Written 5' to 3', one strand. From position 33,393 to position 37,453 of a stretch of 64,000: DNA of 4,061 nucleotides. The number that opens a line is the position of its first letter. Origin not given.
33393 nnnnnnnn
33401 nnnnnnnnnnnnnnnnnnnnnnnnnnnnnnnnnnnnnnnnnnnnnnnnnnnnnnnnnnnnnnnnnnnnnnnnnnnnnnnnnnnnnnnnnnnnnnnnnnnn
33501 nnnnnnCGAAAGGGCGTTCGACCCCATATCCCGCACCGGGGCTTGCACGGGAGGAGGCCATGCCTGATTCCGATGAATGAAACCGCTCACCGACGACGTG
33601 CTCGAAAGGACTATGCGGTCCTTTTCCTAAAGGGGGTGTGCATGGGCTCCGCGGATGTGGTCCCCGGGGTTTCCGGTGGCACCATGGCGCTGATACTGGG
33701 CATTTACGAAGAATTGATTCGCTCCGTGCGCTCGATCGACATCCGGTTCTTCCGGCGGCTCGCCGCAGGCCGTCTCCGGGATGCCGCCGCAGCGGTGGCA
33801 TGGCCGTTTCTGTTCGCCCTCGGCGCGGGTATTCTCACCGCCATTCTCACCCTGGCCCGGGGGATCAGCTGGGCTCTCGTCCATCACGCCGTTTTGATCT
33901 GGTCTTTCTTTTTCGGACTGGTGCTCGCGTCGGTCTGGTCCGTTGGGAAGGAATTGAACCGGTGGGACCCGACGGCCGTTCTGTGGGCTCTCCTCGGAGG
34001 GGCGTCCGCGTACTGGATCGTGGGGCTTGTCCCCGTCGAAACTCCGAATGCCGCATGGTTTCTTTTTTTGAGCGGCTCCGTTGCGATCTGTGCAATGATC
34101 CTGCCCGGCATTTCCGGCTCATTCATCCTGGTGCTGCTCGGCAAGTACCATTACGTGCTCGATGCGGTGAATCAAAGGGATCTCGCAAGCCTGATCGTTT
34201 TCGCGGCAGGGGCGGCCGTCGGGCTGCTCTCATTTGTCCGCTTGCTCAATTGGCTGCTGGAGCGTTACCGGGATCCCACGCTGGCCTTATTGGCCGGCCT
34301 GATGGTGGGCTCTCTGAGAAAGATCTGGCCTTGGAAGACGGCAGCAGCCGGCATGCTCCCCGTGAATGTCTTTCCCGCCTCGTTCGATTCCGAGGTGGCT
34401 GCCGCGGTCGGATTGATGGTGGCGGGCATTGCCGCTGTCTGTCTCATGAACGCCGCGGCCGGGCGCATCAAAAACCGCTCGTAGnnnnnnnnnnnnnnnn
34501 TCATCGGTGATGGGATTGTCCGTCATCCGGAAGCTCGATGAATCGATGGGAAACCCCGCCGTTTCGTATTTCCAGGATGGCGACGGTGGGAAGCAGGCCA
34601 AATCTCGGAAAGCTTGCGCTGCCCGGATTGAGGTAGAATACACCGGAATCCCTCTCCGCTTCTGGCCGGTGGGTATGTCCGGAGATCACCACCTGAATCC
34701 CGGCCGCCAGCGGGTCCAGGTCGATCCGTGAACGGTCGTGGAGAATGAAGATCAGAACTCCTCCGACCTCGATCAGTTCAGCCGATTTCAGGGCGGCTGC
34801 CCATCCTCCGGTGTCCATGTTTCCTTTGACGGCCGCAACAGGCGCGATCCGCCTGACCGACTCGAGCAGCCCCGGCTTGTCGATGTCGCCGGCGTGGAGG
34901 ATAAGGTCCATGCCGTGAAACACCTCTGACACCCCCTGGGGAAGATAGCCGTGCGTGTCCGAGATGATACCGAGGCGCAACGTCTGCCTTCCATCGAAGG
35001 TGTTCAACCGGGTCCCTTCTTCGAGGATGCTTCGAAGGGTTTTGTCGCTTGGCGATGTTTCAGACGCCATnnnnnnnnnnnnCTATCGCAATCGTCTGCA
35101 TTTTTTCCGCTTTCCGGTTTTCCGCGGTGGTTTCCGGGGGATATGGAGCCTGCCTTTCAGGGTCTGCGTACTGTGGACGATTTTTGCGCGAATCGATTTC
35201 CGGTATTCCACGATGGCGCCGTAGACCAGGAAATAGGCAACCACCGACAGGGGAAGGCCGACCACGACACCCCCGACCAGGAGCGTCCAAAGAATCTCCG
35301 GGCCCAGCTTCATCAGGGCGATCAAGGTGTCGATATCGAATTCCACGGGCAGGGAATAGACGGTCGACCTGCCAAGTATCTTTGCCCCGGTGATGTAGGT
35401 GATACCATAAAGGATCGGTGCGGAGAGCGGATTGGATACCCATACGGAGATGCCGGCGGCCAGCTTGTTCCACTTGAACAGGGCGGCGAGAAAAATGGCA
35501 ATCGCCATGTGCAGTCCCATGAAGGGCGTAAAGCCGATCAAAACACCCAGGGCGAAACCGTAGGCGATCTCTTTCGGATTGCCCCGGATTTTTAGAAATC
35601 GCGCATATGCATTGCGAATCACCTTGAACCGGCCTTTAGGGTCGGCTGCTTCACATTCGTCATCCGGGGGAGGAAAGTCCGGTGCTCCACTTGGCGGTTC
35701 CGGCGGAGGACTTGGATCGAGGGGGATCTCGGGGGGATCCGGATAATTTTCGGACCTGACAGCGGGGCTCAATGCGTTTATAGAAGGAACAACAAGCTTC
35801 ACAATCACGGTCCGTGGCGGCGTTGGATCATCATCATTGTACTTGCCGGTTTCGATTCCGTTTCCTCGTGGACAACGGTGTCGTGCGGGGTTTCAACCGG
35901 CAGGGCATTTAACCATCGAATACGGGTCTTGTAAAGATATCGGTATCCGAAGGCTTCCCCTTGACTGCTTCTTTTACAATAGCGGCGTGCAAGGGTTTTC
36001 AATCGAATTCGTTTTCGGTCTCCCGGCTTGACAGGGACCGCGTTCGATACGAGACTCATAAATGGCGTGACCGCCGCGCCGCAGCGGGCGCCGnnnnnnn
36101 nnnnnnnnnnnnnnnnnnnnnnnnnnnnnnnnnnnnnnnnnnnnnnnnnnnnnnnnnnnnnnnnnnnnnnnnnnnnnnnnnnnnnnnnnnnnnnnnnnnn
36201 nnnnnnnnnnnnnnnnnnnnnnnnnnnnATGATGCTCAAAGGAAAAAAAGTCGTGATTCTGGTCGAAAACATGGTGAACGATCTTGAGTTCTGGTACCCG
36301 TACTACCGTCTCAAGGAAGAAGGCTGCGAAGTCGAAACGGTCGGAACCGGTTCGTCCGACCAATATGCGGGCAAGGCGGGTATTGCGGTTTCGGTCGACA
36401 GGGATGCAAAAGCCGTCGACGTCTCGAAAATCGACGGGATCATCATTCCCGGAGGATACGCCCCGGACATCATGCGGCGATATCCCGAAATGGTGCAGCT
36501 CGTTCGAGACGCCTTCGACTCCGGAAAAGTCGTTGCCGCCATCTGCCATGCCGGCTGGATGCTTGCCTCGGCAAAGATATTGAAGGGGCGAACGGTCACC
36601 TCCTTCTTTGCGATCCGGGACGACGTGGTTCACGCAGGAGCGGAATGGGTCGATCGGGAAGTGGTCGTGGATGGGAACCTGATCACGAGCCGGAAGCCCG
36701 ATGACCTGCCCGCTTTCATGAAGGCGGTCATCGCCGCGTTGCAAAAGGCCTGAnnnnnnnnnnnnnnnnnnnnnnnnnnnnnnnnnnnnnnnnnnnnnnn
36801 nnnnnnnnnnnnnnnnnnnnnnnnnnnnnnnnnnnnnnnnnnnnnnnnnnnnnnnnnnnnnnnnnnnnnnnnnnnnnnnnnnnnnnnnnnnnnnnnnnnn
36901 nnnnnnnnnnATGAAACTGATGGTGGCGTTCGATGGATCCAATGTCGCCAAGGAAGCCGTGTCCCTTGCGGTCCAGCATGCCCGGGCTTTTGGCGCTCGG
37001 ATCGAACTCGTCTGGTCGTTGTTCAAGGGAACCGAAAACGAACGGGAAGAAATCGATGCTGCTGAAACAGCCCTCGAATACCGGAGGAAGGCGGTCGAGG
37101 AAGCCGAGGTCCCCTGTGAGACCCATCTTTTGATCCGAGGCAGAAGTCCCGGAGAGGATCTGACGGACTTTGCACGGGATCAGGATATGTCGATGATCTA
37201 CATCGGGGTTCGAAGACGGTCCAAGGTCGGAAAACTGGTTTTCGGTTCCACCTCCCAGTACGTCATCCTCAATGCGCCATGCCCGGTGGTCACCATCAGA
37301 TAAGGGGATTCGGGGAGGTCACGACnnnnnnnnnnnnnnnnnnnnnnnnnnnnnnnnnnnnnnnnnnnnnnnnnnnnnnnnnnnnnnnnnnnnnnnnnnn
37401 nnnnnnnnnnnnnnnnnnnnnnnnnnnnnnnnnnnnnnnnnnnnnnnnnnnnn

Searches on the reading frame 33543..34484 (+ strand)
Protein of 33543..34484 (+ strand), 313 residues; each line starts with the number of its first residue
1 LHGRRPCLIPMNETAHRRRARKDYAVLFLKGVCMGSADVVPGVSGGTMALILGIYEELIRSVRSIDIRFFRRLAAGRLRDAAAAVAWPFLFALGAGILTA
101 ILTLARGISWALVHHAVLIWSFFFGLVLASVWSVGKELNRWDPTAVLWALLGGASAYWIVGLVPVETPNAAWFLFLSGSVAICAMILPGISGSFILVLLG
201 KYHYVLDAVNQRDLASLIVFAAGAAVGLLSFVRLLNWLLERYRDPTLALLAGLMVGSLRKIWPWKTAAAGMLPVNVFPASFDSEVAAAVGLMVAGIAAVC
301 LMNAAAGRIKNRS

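Call 92: search_protein_families(library=pfam, proteins=[window:33543-34484:+], max_evalue=0.00001)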
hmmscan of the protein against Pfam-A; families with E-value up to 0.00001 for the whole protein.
window:33543-34484:+ (313 aa): 1 family
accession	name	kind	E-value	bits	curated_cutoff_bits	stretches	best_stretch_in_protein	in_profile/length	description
PF04018.18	VCA0040-like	-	6.2e-93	311.3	26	1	34-271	1-238/246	Undecaprenyl phosphate translocase-like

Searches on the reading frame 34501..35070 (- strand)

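Call 92: search_protein_families(library=pfam, proteins=[window:34501-35070:-], max_evalue=0.00001)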
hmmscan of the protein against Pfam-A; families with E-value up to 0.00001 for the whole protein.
window:34501-35070:- (189 aa): 2 families
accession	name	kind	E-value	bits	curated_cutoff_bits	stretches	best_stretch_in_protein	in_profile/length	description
PF12850.12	Metallophos_2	-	6.7e-33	114.3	27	1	32-170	2-153/154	Calcineurin-like phosphoesterase superfamily domain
PF00149.33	Metallophos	-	9.1e-06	26.7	21.5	0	32-89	2-74/191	Calcineurin-like phosphoesterase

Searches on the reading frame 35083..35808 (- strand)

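Call 73: search_protein_families(library=pfam, proteins=[window:35083-35808:-])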
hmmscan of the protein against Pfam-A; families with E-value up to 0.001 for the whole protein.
window:35083-35808:- (241 aa): 1 family
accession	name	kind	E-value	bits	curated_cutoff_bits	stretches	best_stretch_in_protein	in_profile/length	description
PF09835.14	DUF2062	-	9.8e-34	116.9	27.4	1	62-204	2-143/147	Uncharacterized protein conserved in bacteria (DUF2062)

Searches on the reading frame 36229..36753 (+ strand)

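Call 73: search_protein_families(library=pfam, proteins=[window:36229-36753:+])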
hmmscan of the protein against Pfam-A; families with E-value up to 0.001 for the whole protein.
window:36229-36753:+ (174 aa): 1 family
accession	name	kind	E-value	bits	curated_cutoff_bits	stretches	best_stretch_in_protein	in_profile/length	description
PF01965.30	DJ-1_PfpI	-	7.8e-54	182.4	26.6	1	6-169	1-164/165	DJ-1/PfpI family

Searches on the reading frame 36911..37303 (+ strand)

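Call 73: search_protein_families(library=pfam, proteins=[window:36911-37303:+])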
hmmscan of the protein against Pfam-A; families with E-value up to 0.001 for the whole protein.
window:36911-37303:+ (130 aa): 1 family
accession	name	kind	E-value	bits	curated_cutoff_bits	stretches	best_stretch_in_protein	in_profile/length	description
PF00582.32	Usp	-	8.8e-24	85.1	24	1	2-130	4-141/141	Universal stress protein family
